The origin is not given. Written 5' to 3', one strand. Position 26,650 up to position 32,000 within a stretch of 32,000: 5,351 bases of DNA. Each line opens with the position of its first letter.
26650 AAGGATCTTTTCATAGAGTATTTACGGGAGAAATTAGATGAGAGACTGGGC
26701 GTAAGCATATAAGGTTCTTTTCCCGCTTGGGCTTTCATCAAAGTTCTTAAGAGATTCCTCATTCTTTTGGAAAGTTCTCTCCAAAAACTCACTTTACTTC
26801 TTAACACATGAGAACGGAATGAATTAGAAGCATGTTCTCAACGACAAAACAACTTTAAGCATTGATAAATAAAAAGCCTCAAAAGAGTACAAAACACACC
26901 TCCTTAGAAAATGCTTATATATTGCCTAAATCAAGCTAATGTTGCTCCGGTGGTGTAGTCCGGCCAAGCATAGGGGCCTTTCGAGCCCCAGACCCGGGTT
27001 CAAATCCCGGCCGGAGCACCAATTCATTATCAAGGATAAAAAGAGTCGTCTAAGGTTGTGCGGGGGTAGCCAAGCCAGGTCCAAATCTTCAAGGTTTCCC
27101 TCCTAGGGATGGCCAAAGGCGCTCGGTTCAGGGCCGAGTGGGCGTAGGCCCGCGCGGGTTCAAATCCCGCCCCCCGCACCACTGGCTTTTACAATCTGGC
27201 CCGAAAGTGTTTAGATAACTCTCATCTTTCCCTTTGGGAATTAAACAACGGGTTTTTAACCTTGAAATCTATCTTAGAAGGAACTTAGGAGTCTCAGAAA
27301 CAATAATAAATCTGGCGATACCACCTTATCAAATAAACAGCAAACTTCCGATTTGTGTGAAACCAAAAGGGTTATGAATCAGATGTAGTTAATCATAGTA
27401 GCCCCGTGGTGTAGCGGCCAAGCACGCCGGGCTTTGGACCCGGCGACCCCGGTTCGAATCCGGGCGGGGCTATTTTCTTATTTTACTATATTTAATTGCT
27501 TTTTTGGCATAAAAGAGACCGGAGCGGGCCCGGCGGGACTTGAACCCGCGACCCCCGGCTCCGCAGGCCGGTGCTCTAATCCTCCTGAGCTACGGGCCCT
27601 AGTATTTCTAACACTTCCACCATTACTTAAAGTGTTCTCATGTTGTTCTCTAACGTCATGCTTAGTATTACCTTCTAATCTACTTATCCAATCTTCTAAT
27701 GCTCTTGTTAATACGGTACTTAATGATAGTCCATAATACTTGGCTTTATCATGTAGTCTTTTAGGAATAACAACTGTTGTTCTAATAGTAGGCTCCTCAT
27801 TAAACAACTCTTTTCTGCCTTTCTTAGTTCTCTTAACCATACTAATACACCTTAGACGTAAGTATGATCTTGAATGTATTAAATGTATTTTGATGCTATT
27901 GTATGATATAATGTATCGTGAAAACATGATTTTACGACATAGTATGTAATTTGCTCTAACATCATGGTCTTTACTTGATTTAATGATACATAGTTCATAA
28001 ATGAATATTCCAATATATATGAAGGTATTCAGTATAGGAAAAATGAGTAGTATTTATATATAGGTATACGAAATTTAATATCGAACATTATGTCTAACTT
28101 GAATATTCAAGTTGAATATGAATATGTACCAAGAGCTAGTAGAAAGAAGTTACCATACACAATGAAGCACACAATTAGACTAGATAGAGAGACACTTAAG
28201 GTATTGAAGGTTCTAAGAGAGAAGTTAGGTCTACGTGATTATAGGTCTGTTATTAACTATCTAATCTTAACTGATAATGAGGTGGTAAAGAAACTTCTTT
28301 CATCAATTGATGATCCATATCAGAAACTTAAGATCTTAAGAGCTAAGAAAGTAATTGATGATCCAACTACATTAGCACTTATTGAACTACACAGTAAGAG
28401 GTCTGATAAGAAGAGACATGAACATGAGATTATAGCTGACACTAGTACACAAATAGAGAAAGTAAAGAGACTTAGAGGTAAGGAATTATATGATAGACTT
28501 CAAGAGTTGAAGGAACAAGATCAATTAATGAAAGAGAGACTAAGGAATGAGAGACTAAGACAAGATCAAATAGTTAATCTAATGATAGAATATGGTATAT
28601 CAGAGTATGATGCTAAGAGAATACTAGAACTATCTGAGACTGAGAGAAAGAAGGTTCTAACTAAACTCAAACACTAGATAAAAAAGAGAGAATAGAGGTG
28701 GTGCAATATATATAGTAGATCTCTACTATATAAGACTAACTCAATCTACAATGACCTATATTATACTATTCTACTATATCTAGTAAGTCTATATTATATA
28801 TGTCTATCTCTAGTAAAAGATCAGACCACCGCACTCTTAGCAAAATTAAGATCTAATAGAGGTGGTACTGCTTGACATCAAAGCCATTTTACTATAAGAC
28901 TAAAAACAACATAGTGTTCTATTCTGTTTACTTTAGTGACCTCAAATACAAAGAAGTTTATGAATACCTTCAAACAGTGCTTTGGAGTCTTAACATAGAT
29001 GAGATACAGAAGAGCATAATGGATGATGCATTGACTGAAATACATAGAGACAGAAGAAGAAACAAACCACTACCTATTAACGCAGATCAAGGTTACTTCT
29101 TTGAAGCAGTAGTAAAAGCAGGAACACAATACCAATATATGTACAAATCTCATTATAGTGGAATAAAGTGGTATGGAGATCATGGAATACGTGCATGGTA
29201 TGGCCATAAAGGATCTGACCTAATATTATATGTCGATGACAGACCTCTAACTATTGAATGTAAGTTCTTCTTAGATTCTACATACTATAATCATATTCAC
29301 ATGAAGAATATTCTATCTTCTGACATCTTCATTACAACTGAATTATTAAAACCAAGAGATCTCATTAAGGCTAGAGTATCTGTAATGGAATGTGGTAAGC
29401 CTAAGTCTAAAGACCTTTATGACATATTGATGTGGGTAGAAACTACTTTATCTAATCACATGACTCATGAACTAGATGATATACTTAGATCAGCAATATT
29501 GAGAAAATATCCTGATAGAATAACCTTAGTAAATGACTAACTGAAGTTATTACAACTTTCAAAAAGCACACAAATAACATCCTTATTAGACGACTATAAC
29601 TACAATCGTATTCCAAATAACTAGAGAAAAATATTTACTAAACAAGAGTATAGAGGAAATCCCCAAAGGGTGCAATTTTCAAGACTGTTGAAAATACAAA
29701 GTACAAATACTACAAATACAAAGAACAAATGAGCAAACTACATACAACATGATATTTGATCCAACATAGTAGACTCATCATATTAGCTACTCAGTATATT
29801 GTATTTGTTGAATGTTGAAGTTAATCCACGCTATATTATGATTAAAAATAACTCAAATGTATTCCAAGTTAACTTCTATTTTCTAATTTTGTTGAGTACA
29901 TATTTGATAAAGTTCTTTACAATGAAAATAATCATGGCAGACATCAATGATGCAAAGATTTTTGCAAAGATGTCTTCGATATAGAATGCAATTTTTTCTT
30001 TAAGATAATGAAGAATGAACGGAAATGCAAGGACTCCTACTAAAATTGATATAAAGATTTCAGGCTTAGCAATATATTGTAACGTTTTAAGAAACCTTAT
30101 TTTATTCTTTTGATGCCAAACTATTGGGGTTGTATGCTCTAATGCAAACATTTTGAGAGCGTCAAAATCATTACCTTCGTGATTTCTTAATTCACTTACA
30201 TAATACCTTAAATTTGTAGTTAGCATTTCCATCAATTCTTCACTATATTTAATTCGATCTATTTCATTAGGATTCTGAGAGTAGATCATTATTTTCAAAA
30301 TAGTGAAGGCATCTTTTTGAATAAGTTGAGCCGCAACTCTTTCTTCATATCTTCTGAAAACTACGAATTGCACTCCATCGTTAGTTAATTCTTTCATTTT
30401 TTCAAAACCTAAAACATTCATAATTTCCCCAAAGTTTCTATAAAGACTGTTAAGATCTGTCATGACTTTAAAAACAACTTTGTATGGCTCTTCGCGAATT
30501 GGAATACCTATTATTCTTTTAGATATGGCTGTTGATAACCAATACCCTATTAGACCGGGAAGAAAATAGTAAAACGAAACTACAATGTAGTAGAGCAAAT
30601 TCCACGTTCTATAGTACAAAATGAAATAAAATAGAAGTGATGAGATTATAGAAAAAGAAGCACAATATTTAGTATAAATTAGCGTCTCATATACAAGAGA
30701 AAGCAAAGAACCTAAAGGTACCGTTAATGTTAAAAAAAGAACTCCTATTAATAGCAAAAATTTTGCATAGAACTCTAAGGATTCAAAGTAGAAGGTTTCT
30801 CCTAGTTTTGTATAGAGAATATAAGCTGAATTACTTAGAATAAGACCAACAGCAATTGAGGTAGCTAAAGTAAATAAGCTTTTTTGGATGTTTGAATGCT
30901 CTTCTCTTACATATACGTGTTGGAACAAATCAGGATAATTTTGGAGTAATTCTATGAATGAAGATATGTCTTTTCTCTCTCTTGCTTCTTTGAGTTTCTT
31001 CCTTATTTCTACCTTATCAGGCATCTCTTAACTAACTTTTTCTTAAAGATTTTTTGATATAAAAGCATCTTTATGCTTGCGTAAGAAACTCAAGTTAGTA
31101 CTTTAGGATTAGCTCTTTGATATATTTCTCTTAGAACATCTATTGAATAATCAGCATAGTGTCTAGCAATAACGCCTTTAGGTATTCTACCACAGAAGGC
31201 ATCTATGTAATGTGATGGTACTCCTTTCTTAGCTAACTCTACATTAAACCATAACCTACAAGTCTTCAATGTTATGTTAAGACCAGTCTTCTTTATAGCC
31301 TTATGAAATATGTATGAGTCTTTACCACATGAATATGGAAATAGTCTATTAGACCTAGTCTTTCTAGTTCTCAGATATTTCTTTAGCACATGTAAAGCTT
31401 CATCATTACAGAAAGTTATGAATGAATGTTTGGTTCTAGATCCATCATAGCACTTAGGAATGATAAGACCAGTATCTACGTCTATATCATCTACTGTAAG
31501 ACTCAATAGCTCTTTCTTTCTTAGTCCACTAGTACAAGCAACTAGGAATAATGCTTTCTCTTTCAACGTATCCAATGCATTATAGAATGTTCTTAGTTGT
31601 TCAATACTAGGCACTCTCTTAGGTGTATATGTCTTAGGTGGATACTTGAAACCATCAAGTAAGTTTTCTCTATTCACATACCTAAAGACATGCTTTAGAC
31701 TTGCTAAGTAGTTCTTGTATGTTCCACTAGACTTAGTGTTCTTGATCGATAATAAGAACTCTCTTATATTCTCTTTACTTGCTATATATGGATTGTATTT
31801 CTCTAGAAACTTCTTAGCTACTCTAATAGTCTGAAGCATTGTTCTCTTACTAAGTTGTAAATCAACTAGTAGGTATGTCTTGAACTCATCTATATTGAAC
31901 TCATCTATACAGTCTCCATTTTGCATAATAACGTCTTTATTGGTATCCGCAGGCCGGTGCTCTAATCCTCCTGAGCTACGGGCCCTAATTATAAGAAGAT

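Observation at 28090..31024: Element cargo: three ORFans with no recognisable replication, capsid or partition gene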

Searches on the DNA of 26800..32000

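Call 78: search_rna_families(source=window, start=26800, end=32000, threshold=evalue, max_evalue=1)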
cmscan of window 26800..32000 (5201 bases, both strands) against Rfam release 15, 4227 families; matches with E-value up to 1: 8.
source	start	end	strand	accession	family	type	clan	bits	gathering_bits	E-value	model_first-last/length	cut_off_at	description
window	27525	27599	-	RF00005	tRNA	Gene; tRNA;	CL00001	66.4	29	2.5e-13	1-71/71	no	tRNA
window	27400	27472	+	RF00005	tRNA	Gene; tRNA;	CL00001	64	29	1.2e-12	1-71/71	no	tRNA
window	26944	27018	+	RF00005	tRNA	Gene; tRNA;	CL00001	61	29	7.8e-12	1-71/71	no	tRNA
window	27060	27178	+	RF00005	tRNA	Gene; tRNA;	CL00001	45.5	29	1.4e-07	1-71/71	no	tRNA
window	26944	27017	+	RF01684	mascRNA-menRNA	Gene;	-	28.5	42.5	0.0096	1-56/56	no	MALAT1-associated small cytoplasmic RNA/MEN beta RNA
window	27400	27471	+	RF01684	mascRNA-menRNA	Gene;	-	26.7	42.5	0.029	1-56/56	no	MALAT1-associated small cytoplasmic RNA/MEN beta RNA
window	27398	27497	+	RF02435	SpF41_sRNA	Gene; sRNA;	-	26.4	52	0.53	1-105/105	no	Streptococcus sRNA SpF41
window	27524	27599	+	RF04354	Plastid-ycf2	Cis-reg;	-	23.8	65.7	0.14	1-75/75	no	Plastid-ycf2 5UTR RNA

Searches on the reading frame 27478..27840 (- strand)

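Call 7: search_protein_families(library=pfam, max_evalue=1, proteins=[window:27478-27840:-])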
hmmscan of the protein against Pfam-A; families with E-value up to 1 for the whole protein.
window:27478-27840:- (120 aa): 1 family
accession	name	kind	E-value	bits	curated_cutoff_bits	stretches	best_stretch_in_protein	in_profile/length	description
PF07362.18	CcdA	-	0.013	16.3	22.4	1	20-57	3-40/71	Post-segregation antitoxin CcdA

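Call 8: search_protein_families(library=phrogs, max_evalue=1, proteins=[window:27478-27840:-])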
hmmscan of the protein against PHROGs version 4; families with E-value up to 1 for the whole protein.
window:27478-27840:- (120 aa): 3 families
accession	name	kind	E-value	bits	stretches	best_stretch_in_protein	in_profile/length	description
phrog_21089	-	unknown function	0.081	14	1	20-56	11-47/79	-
phrog_6506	-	transcription regulation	0.09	13.9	1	31-60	26-55/59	Arc-like repressor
phrog_582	-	transcription regulation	0.17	13.2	1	15-56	54-99/105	Arc-like repressor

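Call 9: search_protein_families(library=padloc, max_evalue=1, proteins=[window:27478-27840:-])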
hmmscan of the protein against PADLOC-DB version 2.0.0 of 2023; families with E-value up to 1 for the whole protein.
window:27478-27840:- (120 aa): 0 families

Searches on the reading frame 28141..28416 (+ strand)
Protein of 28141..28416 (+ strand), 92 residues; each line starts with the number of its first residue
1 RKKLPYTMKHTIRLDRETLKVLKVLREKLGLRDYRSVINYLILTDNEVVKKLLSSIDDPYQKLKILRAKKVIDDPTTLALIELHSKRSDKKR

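Call 98: search_protein_families(library=pfam, max_evalue=10, proteins=[window:28141-28416:+])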
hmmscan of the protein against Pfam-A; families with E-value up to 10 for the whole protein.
seq(92 aa): 1 family
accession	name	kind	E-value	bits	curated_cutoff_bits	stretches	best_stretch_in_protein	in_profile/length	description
PF09628.15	YvfG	-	0.14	13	25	1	34-64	32-65/67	YvfG protein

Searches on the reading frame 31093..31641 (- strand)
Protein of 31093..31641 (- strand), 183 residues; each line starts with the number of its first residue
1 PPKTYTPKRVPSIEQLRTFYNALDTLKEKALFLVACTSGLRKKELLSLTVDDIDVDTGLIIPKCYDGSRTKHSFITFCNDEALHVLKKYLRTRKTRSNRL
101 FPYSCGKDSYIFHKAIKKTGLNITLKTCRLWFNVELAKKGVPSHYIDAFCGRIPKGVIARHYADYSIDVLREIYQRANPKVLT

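Call 54: find_related_loci(query=A4, collection=viral_contigs, flank=8000)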
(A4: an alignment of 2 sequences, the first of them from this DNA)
Query A4 (183 aa) in viral_contigs; peptide patterns used: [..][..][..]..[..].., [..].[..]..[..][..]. (x = any residue, [..] = any of these).
322 stretches matched a pattern, but none encodes a relative of the query by tblastn (E <= 1e-3).
